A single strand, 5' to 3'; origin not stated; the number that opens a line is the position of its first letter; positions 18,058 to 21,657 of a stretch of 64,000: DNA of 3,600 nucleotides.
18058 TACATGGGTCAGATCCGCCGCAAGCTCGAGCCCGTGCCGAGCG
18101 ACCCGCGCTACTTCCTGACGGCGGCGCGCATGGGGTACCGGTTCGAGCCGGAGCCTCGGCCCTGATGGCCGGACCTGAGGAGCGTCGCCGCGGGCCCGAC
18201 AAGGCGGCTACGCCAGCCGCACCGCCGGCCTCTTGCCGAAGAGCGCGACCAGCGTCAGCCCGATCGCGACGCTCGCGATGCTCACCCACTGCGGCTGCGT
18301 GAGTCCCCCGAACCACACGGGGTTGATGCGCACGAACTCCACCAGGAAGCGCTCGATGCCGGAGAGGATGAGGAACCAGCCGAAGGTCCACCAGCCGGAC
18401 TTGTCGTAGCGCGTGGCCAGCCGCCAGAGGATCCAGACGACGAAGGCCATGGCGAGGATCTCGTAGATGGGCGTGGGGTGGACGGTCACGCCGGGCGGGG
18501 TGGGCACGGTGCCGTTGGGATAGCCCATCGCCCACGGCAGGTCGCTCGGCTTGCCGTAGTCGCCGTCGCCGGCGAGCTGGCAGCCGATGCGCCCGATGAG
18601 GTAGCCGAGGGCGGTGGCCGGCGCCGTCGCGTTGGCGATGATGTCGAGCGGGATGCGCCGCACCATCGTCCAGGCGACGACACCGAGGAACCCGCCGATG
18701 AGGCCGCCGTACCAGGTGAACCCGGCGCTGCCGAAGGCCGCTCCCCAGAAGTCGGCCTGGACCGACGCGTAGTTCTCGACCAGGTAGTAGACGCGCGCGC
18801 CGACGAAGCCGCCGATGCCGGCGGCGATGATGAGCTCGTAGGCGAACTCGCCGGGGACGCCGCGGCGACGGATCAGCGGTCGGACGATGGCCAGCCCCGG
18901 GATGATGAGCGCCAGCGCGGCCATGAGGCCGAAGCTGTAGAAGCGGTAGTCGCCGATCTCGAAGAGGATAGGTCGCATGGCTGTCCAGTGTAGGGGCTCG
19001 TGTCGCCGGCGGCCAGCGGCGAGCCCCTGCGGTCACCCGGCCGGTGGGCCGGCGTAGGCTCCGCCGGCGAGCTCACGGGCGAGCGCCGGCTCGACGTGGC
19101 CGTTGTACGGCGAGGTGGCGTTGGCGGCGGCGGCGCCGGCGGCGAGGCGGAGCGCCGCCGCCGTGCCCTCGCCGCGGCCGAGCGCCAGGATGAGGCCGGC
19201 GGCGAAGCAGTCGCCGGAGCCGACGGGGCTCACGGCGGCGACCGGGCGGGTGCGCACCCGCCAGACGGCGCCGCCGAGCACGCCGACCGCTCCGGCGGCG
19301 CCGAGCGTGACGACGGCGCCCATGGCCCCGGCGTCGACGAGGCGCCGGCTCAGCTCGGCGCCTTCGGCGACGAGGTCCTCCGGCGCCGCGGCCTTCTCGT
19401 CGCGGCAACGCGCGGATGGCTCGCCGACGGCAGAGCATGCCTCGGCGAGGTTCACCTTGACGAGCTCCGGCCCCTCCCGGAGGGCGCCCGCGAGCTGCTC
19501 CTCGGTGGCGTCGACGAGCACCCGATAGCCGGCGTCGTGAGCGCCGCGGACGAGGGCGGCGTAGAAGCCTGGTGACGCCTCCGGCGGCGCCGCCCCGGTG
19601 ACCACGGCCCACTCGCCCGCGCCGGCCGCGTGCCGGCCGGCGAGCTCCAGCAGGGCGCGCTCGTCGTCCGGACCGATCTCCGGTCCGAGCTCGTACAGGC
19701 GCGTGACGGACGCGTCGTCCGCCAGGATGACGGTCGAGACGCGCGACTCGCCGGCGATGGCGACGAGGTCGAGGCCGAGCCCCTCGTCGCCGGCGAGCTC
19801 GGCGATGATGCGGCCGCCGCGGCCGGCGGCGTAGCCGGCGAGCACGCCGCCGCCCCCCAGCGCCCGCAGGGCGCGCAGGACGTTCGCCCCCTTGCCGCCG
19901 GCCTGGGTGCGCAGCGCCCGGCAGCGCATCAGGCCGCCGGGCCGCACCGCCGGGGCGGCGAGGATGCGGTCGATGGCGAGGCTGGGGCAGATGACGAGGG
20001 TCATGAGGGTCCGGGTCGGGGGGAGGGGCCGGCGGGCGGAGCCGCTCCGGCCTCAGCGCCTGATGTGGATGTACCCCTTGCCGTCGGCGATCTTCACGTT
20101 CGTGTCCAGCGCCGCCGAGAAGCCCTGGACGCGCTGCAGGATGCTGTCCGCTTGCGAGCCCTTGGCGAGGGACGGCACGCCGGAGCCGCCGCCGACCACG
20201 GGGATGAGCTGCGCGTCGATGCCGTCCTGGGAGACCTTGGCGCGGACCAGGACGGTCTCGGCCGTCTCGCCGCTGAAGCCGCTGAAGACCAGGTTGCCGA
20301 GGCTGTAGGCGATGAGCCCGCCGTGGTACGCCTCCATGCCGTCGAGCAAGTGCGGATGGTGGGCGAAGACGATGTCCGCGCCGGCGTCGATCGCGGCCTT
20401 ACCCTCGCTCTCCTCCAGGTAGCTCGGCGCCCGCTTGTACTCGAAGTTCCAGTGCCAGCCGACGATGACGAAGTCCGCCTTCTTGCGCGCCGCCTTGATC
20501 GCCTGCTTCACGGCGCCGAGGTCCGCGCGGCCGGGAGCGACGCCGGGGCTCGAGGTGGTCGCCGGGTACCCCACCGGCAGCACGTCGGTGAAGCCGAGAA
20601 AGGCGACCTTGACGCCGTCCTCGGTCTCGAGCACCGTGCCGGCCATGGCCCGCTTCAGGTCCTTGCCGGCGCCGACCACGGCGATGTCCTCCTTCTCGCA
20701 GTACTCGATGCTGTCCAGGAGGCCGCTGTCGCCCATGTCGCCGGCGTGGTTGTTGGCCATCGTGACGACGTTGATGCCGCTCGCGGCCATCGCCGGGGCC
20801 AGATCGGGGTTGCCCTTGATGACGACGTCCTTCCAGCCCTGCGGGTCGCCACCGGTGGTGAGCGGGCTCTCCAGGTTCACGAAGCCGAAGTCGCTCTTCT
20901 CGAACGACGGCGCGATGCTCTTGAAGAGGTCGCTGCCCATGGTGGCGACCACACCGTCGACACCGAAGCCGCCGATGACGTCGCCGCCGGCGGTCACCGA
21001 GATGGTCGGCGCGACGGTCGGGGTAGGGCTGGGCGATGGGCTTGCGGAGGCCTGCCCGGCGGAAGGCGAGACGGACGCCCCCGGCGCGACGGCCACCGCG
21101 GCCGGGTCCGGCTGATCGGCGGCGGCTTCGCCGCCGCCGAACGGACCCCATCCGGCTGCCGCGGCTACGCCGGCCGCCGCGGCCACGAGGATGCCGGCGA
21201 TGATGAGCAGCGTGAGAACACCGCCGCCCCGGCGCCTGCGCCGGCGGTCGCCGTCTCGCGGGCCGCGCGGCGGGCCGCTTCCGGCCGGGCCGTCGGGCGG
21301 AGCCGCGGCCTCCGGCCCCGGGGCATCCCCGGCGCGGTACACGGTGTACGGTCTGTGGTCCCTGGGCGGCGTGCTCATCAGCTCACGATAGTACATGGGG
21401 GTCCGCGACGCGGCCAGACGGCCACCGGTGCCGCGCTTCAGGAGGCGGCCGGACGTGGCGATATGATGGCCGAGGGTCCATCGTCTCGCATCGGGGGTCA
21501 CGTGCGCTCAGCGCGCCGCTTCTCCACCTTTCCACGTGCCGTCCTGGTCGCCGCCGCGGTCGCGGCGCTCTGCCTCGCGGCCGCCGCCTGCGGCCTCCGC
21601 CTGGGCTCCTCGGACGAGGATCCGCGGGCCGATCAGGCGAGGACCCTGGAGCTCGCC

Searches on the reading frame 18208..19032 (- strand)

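Call 74: search_protein_families(library=pfam, proteins=[window:18208-19032:-], max_evalue=0.0001)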
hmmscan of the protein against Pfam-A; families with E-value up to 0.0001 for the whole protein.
window:18208-19032:- (274 aa): 1 family
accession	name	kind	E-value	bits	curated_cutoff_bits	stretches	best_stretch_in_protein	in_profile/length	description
PF01790.23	LGT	-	2.2e-42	145.5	24.9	1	21-263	1-239/240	Prolipoprotein diacylglyceryl transferase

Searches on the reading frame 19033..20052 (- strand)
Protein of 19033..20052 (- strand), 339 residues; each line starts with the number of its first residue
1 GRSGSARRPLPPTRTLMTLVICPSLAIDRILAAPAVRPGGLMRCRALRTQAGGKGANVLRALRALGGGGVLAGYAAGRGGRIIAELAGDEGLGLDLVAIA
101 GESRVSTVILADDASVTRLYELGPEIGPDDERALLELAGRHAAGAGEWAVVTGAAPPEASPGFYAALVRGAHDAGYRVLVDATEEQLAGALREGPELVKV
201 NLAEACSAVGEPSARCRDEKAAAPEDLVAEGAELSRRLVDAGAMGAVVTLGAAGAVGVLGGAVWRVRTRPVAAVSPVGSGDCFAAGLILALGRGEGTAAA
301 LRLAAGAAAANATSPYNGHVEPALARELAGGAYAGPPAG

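Call 74: search_protein_families(library=pfam, proteins=[window:19033-20052:-], max_evalue=0.0001)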
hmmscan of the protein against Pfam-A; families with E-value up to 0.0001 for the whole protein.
window:19033-20052:- (339 aa): 1 family
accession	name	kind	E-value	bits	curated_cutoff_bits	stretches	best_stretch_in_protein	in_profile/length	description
PF00294.29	PfkB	-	7.6e-27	94.9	25.8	1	24-317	8-295/302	pfkB family carbohydrate kinase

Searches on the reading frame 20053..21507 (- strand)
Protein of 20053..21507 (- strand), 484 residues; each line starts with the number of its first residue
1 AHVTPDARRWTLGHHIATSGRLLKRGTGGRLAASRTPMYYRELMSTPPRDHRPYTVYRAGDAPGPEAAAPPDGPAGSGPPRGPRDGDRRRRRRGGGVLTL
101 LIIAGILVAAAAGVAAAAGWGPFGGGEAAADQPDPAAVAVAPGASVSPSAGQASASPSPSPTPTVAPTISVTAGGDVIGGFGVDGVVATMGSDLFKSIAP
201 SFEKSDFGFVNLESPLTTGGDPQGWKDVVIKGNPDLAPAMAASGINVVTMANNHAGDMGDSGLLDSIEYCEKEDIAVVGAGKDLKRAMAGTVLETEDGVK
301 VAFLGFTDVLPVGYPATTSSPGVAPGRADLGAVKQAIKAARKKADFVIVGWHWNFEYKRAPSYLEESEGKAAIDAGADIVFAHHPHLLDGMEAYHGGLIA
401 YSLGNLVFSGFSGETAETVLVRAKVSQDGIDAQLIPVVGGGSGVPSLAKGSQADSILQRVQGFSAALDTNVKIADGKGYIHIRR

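Call 74: search_protein_families(library=pfam, proteins=[window:20053-21507:-], max_evalue=0.0001)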
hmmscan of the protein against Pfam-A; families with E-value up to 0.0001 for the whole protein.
window:20053-21507:- (484 aa): 1 family
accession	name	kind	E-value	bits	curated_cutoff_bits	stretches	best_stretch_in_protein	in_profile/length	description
PF09587.15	PGA_cap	-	1.3e-59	202.2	27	1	171-408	2-253/255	Bacterial capsule synthesis protein PGA_cap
